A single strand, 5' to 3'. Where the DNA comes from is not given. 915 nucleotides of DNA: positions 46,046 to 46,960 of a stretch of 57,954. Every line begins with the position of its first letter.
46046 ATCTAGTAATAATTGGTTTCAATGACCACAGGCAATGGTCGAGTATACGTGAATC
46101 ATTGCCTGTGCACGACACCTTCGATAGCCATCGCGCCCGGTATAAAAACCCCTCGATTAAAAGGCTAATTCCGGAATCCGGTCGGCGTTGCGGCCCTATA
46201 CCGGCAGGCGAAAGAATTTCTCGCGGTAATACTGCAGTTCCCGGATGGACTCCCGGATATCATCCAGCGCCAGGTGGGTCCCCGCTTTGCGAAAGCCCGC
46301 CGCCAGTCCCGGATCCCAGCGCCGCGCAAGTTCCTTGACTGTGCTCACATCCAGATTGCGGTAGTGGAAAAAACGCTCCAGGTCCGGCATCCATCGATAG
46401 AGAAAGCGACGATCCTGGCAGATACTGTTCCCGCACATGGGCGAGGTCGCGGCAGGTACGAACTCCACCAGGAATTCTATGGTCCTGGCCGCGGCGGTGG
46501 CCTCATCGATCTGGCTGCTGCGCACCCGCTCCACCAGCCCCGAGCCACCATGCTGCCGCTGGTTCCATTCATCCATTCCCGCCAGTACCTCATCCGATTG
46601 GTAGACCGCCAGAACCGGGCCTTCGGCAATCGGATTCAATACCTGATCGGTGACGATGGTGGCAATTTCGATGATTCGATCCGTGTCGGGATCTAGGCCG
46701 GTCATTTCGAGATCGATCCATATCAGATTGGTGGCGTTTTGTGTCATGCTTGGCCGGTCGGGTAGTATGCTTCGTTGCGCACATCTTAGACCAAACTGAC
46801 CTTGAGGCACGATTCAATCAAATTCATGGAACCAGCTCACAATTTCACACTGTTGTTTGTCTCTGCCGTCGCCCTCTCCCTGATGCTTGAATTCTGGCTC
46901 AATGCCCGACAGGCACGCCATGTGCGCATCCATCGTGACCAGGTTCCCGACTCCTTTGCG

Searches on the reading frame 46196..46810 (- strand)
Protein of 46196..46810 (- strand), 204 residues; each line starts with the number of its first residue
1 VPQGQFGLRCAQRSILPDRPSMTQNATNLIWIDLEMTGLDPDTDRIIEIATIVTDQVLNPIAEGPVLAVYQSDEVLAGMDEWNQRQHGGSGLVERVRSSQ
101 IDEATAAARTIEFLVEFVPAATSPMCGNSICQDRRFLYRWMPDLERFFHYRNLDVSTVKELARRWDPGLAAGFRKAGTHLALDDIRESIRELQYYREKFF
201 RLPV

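Call 54: search_protein_families(library=pfam, proteins=[window:46196-46810:-], max_evalue=0.00001)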
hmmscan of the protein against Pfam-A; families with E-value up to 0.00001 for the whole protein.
window:46196-46810:- (204 aa): 1 family
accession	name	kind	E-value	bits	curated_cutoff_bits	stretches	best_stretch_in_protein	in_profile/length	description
PF00929.31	RNase_T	-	2.1e-33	116.6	24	1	30-191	1-163/164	Exonuclease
